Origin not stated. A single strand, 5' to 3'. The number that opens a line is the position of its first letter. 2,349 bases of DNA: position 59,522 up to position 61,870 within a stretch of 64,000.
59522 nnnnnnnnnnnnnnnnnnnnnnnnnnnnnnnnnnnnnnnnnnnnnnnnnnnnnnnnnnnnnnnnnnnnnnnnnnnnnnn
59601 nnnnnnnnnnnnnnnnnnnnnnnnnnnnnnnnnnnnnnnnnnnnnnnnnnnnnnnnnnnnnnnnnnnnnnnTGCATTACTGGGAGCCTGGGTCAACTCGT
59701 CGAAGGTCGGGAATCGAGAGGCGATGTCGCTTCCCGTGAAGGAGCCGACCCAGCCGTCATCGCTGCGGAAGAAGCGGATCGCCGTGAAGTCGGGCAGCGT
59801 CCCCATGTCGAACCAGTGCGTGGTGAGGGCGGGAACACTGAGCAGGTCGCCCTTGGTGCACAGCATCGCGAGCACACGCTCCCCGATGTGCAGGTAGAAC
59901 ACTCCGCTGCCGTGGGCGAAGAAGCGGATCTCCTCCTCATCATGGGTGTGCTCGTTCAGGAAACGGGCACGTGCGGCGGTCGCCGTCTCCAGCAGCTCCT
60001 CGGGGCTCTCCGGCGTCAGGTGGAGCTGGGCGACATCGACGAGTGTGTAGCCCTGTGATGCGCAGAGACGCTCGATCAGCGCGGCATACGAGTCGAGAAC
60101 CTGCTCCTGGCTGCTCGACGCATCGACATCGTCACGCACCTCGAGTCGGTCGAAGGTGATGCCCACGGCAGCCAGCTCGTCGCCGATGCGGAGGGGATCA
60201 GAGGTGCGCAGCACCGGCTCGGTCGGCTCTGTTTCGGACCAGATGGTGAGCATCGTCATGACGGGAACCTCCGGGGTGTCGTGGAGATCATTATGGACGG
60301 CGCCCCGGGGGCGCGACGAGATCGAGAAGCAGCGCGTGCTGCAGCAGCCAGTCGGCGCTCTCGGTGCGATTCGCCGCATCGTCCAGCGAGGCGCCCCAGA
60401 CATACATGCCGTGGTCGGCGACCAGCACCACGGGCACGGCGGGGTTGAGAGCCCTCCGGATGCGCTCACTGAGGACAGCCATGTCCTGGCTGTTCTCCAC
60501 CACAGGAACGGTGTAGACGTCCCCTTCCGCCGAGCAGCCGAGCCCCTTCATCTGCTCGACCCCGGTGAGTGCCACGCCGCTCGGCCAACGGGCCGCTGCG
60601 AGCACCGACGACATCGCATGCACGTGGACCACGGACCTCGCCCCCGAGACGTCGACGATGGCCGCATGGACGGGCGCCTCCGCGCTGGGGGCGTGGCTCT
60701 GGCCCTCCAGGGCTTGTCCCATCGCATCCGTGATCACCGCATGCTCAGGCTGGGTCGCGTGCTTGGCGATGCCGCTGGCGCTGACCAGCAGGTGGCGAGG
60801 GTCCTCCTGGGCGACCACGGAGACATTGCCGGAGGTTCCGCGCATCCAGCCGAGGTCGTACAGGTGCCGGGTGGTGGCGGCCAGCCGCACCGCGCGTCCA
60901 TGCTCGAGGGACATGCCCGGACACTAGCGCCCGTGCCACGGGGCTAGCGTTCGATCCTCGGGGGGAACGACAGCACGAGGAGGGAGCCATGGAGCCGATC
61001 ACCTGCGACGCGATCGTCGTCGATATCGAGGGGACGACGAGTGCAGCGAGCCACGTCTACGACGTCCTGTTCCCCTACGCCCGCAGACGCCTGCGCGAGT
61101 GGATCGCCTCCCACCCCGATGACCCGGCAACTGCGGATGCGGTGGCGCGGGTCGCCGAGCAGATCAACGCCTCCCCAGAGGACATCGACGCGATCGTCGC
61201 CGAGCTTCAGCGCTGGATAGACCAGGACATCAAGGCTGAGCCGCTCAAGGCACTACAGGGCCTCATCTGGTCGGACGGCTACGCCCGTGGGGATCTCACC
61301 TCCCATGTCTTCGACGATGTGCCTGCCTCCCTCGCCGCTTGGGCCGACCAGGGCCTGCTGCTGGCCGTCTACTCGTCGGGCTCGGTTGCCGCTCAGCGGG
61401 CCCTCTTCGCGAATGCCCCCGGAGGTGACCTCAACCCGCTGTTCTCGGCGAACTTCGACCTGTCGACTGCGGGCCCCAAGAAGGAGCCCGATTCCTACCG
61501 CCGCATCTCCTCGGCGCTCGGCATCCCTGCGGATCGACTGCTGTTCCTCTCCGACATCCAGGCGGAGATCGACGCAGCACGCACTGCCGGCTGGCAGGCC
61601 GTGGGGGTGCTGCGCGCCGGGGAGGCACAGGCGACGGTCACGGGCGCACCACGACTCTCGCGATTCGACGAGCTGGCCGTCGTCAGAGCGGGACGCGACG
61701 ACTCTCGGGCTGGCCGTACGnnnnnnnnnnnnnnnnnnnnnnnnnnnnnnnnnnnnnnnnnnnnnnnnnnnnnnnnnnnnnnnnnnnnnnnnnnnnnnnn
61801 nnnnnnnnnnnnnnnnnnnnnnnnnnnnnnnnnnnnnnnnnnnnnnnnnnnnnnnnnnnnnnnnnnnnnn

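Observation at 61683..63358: mtnA translationally coupled to a second class II aldolase: a possible DHAP-shunt branch beside the full MtnBCD route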

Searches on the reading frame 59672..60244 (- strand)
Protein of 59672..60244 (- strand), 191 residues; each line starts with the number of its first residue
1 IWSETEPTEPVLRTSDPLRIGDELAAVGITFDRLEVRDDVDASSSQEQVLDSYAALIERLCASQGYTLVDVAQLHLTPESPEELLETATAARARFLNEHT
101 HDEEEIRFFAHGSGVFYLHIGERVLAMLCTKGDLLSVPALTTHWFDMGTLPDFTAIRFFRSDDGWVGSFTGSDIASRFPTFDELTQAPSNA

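Call 5: search_protein_families(library=ncbifam, proteins=[window:59672-60244:-], max_evalue=0.00001)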
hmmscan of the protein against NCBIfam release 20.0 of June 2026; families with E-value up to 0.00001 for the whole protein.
window:59672-60244:- (191 aa): 0 families

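Call 6: search_protein_families(library=pfam, proteins=[window:59672-60244:-], max_evalue=0.00001)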
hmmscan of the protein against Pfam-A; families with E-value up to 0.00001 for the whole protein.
window:59672-60244:- (191 aa): 1 family
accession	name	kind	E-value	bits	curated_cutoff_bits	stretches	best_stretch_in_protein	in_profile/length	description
PF03079.20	ARD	-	1.2e-23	84.5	27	1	89-166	78-156/157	ARD/ARD' family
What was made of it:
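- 59669..60259 (-): mtnD, acireductone dioxygenase (196 aa, ATG at 60257-60259). PF03079 ARD 84.5 bits (call 6).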

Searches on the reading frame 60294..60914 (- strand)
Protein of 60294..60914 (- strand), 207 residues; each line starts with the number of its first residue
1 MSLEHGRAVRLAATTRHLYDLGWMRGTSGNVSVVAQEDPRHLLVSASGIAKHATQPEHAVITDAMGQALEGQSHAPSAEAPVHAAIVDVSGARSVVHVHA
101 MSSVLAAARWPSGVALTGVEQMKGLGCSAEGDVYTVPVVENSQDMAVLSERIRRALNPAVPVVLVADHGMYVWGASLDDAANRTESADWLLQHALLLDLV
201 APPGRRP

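Call 5: search_protein_families(library=ncbifam, proteins=[window:60294-60914:-], max_evalue=0.00001)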
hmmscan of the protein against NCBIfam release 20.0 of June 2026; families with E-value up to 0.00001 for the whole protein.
window:60294-60914:- (207 aa): 19 families
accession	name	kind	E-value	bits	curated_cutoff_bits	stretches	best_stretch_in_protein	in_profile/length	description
TIGR03328.1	salvage_mtnB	equivalog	1.1e-44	152.3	137.05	1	11-195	1-189/194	methylthioribulose 1-phosphate dehydratase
NF005244.0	PRK06754.1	equivalog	2.1e-35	121.9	281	1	8-195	8-197/214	methylthioribulose 1-phosphate dehydratase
NF006672.0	PRK09220.1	equivalog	4.5e-29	101.3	226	1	6-195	10-201/209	methylthioribulose 1-phosphate dehydratase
NF006413.0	PRK08660.1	equivalog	2.3e-13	50.4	203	1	12-188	7-168/184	aldolase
NF005245.0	PRK06755.1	equivalog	2.3e-13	50.1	322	1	22-195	22-196/209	hypothetical protein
NF009625.0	PRK13145.1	equivalog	8.7e-13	48.3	369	1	10-180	11-185/235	L-ribulose-5-phosphate 4-epimerase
NF043034.1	OxoTetrPhDc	equivalog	2.4e-12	47.1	250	1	11-186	9-177/205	3-oxo-tetronate 4-phosphate decarboxylase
NF005123.0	PRK06557.1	subfamily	1.3e-11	44.6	251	1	13-181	18-179/223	L-ribulose-5-phosphate 4-epimerase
NF006047.0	PRK08193.1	subfamily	4e-11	42.9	257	1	22-183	20-185/231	L-ribulose-5-phosphate 4-epimerase AraD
NF005302.0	PRK06833.1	equivalog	6.8e-11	42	264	1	15-189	14-178/214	L-fuculose-phosphate aldolase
NF005984.0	PRK08087.1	subfamily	4.6e-10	39.6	264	1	11-185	10-172/215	L-fuculose-phosphate aldolase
TIGR00760.1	araD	equivalog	6.5e-09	35.3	389.1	1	27-181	25-181/228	L-ribulose-5-phosphate 4-epimerase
NF009003.0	PRK12348.1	subfamily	2.4e-08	33.9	331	1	21-181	18-180/228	L-ribulose-5-phosphate 4-epimerase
NF009002.0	PRK12347.1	subfamily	8e-08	31.8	386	1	24-182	22-185/231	L-ribulose-5-phosphate 4-epimerase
NF053831.1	RU1PAldHalo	equivalog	1.5e-07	31.1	300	1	25-187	21-172/208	ribulose-1-phosphate aldolase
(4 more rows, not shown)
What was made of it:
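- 60291..60914 (-): mtnB, methylthioribulose-1-P dehydratase (207 aa). First gene of a tightly packed seven-gene operon. TIGR03328 152.3 bits (cutoff 137.05) (call 5).
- On MtnB methylthioribulose-1-P dehydratase: The neighbouring gene at 60291-60914 scores 152.3 and is the MtnB (call 5).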

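Call 6: search_protein_families(library=pfam, proteins=[window:60294-60914:-], max_evalue=0.00001)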
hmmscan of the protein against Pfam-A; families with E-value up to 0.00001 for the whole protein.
window:60294-60914:- (207 aa): 1 family
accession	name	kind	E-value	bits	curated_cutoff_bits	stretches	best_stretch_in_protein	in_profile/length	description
PF00596.27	Aldolase_II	-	6e-34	118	22.2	1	10-193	2-181/183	Class II Aldolase and Adducin N-terminal domain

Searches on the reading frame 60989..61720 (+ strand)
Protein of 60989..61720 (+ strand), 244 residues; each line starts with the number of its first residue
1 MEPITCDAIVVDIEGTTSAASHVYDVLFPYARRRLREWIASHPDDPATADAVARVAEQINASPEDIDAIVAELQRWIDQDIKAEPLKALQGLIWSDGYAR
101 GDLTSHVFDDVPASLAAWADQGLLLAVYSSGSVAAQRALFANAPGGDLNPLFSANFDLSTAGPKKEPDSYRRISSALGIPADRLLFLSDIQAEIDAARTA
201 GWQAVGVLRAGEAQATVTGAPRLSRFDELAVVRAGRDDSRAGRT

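Call 5: search_protein_families(library=ncbifam, proteins=[window:60989-61720:+], max_evalue=0.00001)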
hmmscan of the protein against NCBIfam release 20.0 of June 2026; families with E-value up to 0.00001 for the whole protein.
window:60989-61720:+ (244 aa): 3 families
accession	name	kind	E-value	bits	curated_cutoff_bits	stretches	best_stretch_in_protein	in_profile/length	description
TIGR01691.1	enolase-ppase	equivalog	6.1e-66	222.1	128.1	1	8-228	3-220/224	acireductone synthase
TIGR01454.1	AHBA_synth_RP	hypoth_equivalog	1.6e-08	34.5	246.65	1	106-216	75-183/205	AHBA synthesis associated protein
TIGR01509.1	HAD-SF-IA-v3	subfamily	5.2e-08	33.2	29.4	1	148-207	96-154/154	HAD-IA family hydrolase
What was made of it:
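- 60989..61723 (+): mtnC, enolase-phosphatase (acireductone synthase), 244 aa. Convergent with the aldolase; the 3' ends overlap by 41 bp. TIGR01691 222.1 bits (cutoff 128.1) (call 5).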

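Call 6: search_protein_families(library=pfam, proteins=[window:60989-61720:+], max_evalue=0.00001)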
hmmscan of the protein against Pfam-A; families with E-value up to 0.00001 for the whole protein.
window:60989-61720:+ (244 aa): 1 family
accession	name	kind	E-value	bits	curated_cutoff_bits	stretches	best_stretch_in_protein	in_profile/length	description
PF00702.32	Hydrolase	-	1.4e-10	42.4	26.4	1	7-201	2-191/191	haloacid dehalogenase-like hydrolase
